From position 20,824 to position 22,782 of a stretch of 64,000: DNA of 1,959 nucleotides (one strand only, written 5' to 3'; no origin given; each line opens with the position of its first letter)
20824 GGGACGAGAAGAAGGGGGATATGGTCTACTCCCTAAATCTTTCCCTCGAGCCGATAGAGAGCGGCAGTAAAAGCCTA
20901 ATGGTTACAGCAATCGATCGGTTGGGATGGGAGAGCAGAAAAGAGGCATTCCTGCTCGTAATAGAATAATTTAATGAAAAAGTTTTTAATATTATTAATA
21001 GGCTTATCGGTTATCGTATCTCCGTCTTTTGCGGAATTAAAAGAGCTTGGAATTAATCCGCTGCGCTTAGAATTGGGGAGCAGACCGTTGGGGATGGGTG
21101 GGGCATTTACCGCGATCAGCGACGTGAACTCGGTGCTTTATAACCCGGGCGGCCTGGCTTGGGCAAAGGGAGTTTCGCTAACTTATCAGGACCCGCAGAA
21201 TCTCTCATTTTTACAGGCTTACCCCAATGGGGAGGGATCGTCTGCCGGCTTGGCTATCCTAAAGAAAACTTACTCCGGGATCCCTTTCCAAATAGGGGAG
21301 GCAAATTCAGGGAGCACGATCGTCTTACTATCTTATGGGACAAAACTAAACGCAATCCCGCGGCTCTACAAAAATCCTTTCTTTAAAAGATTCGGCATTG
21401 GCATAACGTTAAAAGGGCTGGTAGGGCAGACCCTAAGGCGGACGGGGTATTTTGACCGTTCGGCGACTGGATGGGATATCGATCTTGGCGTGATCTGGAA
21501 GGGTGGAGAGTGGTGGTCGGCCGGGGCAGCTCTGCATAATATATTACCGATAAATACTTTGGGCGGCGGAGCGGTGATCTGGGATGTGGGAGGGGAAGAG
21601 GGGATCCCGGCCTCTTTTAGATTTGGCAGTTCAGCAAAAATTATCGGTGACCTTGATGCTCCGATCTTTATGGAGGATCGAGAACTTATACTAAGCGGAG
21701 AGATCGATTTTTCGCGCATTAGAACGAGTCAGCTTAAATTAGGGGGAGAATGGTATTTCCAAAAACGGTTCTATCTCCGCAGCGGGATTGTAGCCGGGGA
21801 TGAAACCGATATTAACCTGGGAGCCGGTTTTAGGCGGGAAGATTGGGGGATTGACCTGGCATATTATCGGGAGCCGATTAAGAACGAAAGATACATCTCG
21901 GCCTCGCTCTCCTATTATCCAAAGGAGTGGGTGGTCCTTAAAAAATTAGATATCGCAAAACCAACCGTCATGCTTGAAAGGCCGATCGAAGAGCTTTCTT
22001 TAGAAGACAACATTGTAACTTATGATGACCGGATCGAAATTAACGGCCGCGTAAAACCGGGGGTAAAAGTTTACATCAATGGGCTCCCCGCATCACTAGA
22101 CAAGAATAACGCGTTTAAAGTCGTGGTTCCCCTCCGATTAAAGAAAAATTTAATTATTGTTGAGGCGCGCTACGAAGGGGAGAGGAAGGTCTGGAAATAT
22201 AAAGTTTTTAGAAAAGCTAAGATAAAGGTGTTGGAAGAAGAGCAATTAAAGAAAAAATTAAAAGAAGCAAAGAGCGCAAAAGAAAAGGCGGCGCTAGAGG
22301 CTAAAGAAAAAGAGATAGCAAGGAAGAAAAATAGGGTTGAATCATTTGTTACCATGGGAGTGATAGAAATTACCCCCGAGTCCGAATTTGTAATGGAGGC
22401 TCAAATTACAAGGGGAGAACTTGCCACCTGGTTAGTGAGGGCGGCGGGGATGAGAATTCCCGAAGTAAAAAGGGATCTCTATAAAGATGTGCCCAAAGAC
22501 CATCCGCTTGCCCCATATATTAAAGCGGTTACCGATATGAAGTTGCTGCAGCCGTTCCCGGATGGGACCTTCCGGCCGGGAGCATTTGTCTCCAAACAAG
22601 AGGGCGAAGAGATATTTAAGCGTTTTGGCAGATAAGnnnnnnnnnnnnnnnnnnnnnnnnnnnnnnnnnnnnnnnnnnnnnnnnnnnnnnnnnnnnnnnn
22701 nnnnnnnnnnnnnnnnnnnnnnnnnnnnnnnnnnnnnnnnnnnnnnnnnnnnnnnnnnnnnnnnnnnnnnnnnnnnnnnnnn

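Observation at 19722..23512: Envelope gene cluster: outer-membrane beta-barrel with C-terminal coiled coil and SLH domain, next to a triple-SLH protein and an Ig-repeat protein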

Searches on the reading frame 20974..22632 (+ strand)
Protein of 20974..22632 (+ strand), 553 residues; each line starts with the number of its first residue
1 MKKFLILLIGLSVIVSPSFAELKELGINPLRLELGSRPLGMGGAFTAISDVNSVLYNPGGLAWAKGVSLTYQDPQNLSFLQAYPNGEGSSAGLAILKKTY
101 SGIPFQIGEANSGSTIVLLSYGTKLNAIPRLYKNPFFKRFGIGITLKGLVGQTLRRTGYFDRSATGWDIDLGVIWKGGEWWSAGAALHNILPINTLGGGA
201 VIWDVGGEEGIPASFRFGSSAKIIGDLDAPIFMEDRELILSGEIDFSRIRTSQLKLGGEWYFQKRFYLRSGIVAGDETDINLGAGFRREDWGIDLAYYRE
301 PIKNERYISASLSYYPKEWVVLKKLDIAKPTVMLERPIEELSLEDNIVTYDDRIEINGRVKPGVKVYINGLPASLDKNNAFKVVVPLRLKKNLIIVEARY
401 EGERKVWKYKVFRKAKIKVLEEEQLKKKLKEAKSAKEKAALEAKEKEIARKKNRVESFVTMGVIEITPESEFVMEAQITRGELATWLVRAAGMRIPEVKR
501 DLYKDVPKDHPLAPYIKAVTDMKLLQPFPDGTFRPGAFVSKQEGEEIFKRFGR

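Call 3: search_protein_families(library=pfam, proteins=[window:20974-22632:+], max_evalue=0.1)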
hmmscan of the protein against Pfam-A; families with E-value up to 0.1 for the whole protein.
window:20974-22632:+ (553 aa): 2 families
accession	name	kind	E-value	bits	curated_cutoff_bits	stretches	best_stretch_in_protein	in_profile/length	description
PF00395.25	SLH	-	2.6e-09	37.3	20.8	1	503-543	2-42/44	S-layer homology domain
PF13729.12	TraF_2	-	0.04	13.6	25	1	162-191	191-219/264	F plasmid transfer operon, TraF, protein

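Call 4: search_protein_families(library=ncbifam, proteins=[window:20974-22632:+], max_evalue=0.1)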
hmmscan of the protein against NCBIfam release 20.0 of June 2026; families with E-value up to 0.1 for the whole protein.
window:20974-22632:+ (553 aa): 4 families
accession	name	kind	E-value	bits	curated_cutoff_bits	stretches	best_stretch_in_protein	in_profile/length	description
NF033709.1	PorV_fam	subfamily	1.6e-16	60.8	90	1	29-309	6-321/326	PorV/PorQ family protein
NF033190.2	inl_like_NEAT_1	exception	0.00016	20.1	1275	1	452-542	652-742/754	NEAT domain-containing leucine-rich repeat protein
NF033710.1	T9SS_OM_PorV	equivalog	0.0023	17.2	250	0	252-298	295-346/367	type IX secretion system outer membrane channel protein PorV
NF052325.1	PorVQ2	equivalog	0.016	14.1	325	0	30-62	30-63/354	putative type IX sorting system protein PorV2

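Call 5: find_homologous_proteins(query=window:20974-22632:+)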
Query window:20974-22632:+ (553 aa): 109 proteins with E <= 0.001 among 8000 candidates.
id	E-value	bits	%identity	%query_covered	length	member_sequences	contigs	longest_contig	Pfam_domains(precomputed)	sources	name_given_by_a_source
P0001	0.0e+0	1238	100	100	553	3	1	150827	PF00395.26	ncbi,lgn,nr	ncbi:MAG: S-layer homology domain-containing protein [Candidatus Margulisiibacteriota bacterium]|nr:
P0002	4.4e-268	908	72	100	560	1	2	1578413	PF00395.26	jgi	jgi:S-layer homology domain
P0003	8.3e-264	894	71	97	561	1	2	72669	PF00395.26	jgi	jgi:hypothetical protein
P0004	1.5e-258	877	69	97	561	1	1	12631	PF00395.26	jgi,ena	-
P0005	9.3e-255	864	66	100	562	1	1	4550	PF00395.26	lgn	-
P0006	3.1e-230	783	61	99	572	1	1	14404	PF00395.26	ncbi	-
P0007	1.7e-228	778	62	99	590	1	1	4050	PF00395.26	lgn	-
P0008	6.1e-223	759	61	100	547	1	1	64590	PF00395.26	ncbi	-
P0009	6.5e-222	756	61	100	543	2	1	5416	PF00395.26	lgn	-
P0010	3.1e-219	747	60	99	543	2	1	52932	-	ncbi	ncbi:MAG: S-layer homology domain-containing protein [Candidatus Margulisiibacteriota bacterium]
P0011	6.9e-219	746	58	98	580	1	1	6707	PF00395.26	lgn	-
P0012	1.0e-216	739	59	99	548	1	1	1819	PF00395.26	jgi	jgi:hypothetical protein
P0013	1.8e-216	738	61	97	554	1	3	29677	PF00395.26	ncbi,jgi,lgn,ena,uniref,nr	ncbi:hypothetical protein AMJ44_05105 [candidate division WOR-1 bacterium DG_54_3]|uniref:SLH domain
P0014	4.4e-216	737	58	100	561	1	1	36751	PF00395.26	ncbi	ncbi:S-layer homology domain-containing protein [Candidatus Margulisiibacteriota bacterium]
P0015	1.5e-214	732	60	99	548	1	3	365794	PF00395.26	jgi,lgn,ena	-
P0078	7.9e-182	624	51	100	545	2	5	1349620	PF00395.26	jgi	jgi:hypothetical protein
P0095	1.1e-155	537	47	99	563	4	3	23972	PF00395.26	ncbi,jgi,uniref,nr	ncbi:hypothetical protein A2291_00705 [candidate division WOR-1 bacterium RIFOXYB2_FULL_42_35]|unire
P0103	3.6e-99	351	36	99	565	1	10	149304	PF00395.26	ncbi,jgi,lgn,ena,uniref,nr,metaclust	ncbi:hypothetical protein A2230_07530 [candidate division WOR-1 bacterium RIFOXYA2_FULL_36_21]|unire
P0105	1.1e-32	131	27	99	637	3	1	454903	PF00395.26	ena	-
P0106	1.4e-22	98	26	99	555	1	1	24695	PF00395.26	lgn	-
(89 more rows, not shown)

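Call 10: search_solved_structures(query=A1, max_evalue=1, show_alignments=2)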
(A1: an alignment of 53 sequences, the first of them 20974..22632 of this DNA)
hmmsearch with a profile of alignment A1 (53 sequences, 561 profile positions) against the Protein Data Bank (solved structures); distinct sequences matched with E-value up to 1: 13.
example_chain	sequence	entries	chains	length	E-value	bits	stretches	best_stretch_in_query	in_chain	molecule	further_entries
4aq1_C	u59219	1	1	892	2.2e-10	42.6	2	456-538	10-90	SBSB PROTEIN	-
4aq1_A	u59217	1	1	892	2.2e-10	42.6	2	456-538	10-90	SBSB PROTEIN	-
3pyw_A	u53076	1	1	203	1.7e-09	39.7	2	459-546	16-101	S-layer protein sap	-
6bt4_A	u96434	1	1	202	1.9e-09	39.5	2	459-545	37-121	S-layer protein sap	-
6h3i_F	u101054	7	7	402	2.2e-08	36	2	251-305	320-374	PorV | Type IX secretion system protein PorV domain-containing protein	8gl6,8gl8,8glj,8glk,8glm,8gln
6cwc_A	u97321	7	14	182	2.7e-05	25.8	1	455-553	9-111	Surface (S-) layer glycoprotein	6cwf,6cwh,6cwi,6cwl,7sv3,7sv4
6cwm_A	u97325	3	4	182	2.8e-05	25.7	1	455-553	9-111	Surface (S-) layer glycoprotein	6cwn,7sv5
6cwr_A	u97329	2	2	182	3e-05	25.6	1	455-553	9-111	Surface (S-) layer glycoprotein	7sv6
8bz2_A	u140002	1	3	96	7.9e-05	24.2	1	507-556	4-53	S-layer homology domain-containing protein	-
8bys_A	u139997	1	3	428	0.00011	23.8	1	489-556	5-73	S-layer homology domain-containing protein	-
8bym_A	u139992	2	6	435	0.00074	21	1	507-556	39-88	S-layer homology domain-containing protein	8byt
7zgx_A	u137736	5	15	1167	0.0025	19.3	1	508-557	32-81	S-layer protein SlpA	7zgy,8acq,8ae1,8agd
3dwo_X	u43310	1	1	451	0.0089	17.4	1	250-310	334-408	Probable outer membrane protein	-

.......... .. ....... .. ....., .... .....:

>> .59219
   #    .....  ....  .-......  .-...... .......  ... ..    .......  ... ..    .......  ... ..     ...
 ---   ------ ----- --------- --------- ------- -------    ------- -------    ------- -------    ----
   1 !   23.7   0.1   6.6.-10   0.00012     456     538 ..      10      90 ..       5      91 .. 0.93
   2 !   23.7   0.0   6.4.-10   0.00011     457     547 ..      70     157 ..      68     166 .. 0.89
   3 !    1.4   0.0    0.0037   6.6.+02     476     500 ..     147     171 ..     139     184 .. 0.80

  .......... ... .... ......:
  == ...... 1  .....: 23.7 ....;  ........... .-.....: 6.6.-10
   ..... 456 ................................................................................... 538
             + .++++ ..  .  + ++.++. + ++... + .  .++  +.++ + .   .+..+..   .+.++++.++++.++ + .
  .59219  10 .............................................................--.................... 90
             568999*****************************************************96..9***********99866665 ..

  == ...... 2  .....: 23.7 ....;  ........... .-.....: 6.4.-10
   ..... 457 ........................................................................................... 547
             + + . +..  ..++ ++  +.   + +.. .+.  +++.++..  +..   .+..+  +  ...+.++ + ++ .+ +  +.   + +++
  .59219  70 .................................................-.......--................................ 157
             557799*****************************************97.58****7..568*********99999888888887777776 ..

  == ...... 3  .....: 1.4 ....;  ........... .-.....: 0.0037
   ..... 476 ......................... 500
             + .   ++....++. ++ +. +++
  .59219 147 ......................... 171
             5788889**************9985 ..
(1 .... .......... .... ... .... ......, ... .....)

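Call 16: find_related_loci(query=window:20974-22632:+, collection=genome_contigs, flank=10000)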
Query window:20974-22632:+ (553 aa) in genome_contigs; peptide patterns used: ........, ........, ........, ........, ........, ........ (x = any residue, [..] = any of these).
18 stretches matched a pattern; 1 encode a relative of the query (tblastn E <= 1e-3); 1 distinct loci.
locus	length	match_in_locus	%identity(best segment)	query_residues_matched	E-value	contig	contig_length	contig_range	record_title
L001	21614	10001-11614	57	1-552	0e+0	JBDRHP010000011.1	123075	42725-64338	MAG: Candidatus Margulisiibacteriota bacterium isolate MEGAHIT-group-1.525 k141_8014759, whole genome shotgun sequence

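Call 18: find_encoding_contigs(protein=P0078, flank=10000, max_places=2)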
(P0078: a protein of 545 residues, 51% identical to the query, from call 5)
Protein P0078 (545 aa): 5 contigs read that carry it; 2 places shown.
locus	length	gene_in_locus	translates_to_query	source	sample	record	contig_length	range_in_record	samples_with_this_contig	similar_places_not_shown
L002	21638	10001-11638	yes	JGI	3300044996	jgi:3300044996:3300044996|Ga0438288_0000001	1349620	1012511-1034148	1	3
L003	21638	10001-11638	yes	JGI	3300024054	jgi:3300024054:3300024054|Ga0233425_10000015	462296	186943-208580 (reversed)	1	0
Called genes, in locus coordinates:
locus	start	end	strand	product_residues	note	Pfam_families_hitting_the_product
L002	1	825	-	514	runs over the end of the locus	-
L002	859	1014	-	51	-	-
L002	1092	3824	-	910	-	PF07372:DUF1491 (faint)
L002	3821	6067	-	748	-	PF02463:SMC_N, PF13555:AAA_29 (weak), PF13304:AAA_21 (weak)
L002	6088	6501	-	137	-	PF01850:PIN, PF13470:PIN_3 (weak)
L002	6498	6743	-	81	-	PF01402:RHH_1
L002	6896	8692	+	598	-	PF04055:Radical_SAM (weak)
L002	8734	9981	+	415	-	PF09136:Glucodextran_B (weak), PF00395:SLH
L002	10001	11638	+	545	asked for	PF00395:SLH (weak)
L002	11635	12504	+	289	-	-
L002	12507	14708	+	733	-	PF02743:dCache_1, PF17201:Cache_3-Cache_2, PF00672:HAMP, PF00512:HisKA, PF02518:HATPase_c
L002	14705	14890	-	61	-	-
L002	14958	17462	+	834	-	PF02861:Clp_N, PF00004:AAA, PF17871:AAA_lid_9, PF02151:UVR, PF00004:AAA, PF07724:AAA_2, PF07728:AAA_5, PF10431:ClpB_D2-small, +8 more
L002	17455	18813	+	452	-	PF18073:Zn_ribbon_LapB, PF03796:DnaB_C (weak), PF06745:ATPase, PF13481:AAA_25, PF23442:DUF7125 (weak), PF13173:AAA_14 (weak), PF06745:ATPase (weak), PF13541:ChlI, +3 more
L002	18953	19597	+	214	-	-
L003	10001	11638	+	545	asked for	PF00395:SLH (weak)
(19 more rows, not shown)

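Call 19: predict_structure(alignment_id=A1)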
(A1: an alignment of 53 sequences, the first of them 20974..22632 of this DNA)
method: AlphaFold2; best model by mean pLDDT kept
length: 553 residues; sequences in the alignment: 53
mean_pLDDT: 85.0   pTM: 0.56
mean pLDDT of the five models: 85.0, 84.3, 84.2, 82.1, 79.0
residues with pLDDT >= 90: 231; 70-90: 267; 50-70: 36; < 50: 19
segments of 3 or more residues with pLDDT < 50: 14-18, 324-334
pLDDT, mean of each block of 10 residues (from residue 1): 74 51 87 91 94 96 95 93 87 95 88 96 88 88 97 92 95 95 96 90 86 94 92 93 87 93 94 90 94 95 90 84 43 55 81 88 87 87 88 87 82 79 79 80 82 76 56 64 83 82 90 90 86 87 75 52
secondary structure, 60 per line:
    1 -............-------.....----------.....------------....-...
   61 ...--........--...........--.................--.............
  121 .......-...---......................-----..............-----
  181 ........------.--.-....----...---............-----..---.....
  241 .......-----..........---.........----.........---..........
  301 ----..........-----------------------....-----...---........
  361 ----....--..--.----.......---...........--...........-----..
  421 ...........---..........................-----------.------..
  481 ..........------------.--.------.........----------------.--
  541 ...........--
elements in order: H2-13 H21-25 H36-40 H53-56 H58-63 E66-73 E76-86 E89-105 E108-124 H135-139 E140-156 E162-175 E181-188 E200-203 E208-210 E214-225 E236-247 E253-262 E266-274 E279-287 E291-300 E305-314 E338-341 E347-349 E353-360 E365-368 E380-386 E390-400 E403-413 H420-431 H435-460 H480-490 H513-521 H541-551

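Call 20: find_encoding_contigs(protein=P0103, flank=8000, max_places=1)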
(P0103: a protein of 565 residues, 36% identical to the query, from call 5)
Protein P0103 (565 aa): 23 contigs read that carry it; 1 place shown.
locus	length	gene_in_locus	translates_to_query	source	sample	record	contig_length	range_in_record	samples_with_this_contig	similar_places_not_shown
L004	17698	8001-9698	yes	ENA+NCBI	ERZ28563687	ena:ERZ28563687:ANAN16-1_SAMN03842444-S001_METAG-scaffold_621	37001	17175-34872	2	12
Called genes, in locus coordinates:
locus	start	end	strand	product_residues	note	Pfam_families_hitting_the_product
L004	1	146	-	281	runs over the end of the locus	-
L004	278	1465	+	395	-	PF00438:S-AdoMet_synt_N, PF02772:S-AdoMet_synt_M, PF02773:S-AdoMet_synt_C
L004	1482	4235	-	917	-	PF07372:DUF1491 (faint)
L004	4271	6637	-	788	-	PF02463:SMC_N, PF13175:AAA_15, PF13476:AAA_23, PF13555:AAA_29 (weak), PF13304:AAA_21 (weak)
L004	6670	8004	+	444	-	PF00395:SLH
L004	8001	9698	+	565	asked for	PF00395:SLH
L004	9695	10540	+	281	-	-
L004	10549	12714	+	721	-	PF02743:dCache_1 (weak), PF00672:HAMP, PF00512:HisKA, PF02518:HATPase_c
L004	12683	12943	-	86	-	-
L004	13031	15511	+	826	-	PF02861:Clp_N, PF00004:AAA, PF17871:AAA_lid_9, PF02151:UVR, PF00004:AAA, PF07724:AAA_2, PF07728:AAA_5, PF10431:ClpB_D2-small, +7 more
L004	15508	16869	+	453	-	PF18073:Zn_ribbon_LapB, PF13481:AAA_25, PF03796:DnaB_C (faint), PF06745:ATPase, PF23442:DUF7125 (weak), PF00004:AAA (weak), PF05362:Lon_C, PF13541:ChlI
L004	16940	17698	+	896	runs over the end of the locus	PF02985:HEAT (faint), PF13646:HEAT_2, PF03130:HEAT_PBS (faint)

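Call 21: find_encoding_contigs(protein=P0105, flank=8000, max_places=1)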
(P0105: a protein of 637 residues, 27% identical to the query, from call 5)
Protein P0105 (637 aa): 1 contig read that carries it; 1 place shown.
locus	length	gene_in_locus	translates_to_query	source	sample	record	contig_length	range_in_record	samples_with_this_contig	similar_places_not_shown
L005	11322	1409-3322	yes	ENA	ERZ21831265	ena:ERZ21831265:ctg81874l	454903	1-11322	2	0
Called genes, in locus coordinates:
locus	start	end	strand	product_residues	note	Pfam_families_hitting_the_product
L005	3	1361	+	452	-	?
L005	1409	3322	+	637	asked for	PF00395:SLH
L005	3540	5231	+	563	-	PF18962:Por_Secre_tail (faint), PF17892:Cadherin_5, PF17963:Big_9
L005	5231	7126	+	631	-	PF17936:Big_6 (faint), PF00395:SLH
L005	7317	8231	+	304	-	PF13672:PP2C_2, PF07228:SpoIIE (faint)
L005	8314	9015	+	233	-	-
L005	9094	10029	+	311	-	-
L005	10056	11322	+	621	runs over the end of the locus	-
